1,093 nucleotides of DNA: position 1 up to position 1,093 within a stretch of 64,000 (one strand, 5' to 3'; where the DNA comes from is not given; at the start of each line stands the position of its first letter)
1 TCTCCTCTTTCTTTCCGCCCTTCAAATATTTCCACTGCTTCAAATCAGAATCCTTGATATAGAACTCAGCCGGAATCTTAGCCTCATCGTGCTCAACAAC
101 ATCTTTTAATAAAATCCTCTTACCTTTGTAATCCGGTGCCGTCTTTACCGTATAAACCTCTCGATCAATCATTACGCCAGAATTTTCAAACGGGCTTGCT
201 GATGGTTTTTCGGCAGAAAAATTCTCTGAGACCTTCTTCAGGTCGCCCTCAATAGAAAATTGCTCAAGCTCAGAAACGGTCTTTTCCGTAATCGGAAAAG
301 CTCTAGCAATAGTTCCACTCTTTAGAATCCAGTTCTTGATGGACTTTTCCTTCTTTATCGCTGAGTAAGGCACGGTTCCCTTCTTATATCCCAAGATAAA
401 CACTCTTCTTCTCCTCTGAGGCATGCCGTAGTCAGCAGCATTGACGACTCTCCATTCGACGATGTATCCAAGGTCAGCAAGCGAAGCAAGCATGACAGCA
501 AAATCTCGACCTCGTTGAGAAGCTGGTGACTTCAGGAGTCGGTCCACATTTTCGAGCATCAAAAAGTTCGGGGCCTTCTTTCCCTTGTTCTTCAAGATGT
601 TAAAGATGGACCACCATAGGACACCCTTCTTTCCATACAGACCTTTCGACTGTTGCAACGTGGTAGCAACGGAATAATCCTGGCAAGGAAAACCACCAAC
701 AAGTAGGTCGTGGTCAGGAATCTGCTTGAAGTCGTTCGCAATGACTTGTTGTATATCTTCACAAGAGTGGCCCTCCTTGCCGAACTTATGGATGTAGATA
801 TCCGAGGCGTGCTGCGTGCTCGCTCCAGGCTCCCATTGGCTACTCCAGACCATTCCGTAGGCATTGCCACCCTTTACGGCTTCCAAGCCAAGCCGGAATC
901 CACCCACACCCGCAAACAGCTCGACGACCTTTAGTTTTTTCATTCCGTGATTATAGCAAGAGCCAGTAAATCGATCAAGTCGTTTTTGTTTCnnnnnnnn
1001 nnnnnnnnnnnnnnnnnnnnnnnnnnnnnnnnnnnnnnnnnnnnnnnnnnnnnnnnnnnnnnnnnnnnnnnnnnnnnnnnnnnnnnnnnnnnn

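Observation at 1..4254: Sau3AI-like R-M system plus RadC and a HEPN-like gene pair forming an AT-rich island immediately downstream of uvrB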

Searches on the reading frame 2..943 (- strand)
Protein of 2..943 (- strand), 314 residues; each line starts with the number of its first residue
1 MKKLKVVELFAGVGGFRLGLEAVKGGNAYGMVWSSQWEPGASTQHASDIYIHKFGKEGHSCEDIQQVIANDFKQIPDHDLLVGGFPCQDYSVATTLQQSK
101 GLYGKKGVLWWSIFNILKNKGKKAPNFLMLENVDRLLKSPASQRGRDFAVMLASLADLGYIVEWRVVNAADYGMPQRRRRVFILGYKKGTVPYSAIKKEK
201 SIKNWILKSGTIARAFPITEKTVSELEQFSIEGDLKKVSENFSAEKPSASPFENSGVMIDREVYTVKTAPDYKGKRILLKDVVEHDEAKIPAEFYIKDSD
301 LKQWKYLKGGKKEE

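Call 4: search_protein_families(library=pfam, proteins=[window:2-943:-], max_evalue=0.1)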
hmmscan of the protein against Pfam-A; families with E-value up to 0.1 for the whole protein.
seq(314 aa): 1 family
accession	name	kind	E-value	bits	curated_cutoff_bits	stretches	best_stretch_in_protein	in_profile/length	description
PF00145.23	DNA_methylase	-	1.8e-51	176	22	1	4-237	1-215/324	C-5 cytosine-specific DNA methylase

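Call 5: search_protein_families(library=padloc, proteins=[window:2-943:-], max_evalue=0.1)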
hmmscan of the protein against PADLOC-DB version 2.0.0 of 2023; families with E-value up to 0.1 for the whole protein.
seq(314 aa): 62 families (the best 25 are shown)
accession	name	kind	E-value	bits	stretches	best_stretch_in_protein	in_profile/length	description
PDLC03329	MTase_II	-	7.1e-119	395.6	1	2-314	3-302/407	Type II methyltransferase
PDLC03272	MTase_II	-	2.6e-49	166.5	1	1-207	72-256/407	Type II methyltransferase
PDLC03378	MTase_II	-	8.8e-41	138.3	1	3-220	2-202/344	Type II methyltransferase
PDLC03234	MTase_II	-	8.7e-32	108.8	1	2-201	3-190/375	Type II methyltransferase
PDLC02653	DrmMII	-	1.1e-31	108.1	1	2-228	3-215/333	DrmMII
PDLC03361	MTase_II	-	3.8e-29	99.8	1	3-190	86-286/455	Type II methyltransferase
PDLC00026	DruM2|DruM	-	4.7e-29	100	1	2-202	3-183/336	DNA cytosine methylase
PDLC00033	DruM2|DruM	-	1.9e-28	97.8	1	3-204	21-208/368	DNA cytosine methylase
PDLC03217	MTase_II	-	1e-27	95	1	2-189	20-187/703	Type II methyltransferase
PDLC03242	MTase_II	-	2e-27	94.2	1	3-187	100-261/409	Type II methyltransferase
PDLC00030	DruM2|DruM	-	5.7e-27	92.8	1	1-281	3-271/380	DNA cytosine methylase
PDLC03286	MTase_II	-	1.9e-26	91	1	4-190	1-172/185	Type II methyltransferase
PDLC03269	MTase_II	-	1e-25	88.7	1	1-188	1-167/437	Type II methyltransferase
PDLC03716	oMTase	-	1.4e-24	84.9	1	2-188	37-201/349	orphan methyltransferase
PDLC00028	DruM2|DruM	-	1.6e-24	84.4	1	3-209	5-200/397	DNA cytosine methylase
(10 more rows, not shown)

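Call 6: search_protein_families(library=ncbifam, proteins=[window:2-943:-], max_evalue=0.1)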
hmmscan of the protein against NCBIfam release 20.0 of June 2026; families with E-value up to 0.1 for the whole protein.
seq(314 aa): 2 families
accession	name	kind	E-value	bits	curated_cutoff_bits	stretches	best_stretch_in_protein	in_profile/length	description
TIGR00675.1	dcm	superfamily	8.4e-55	186.7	100.65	1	6-247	1-217/329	DNA (cytosine-5-)-methyltransferase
NF007772.0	PRK10458.1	subfamily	1e-18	67.2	710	1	3-189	88-289/472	DNA cytosine methylase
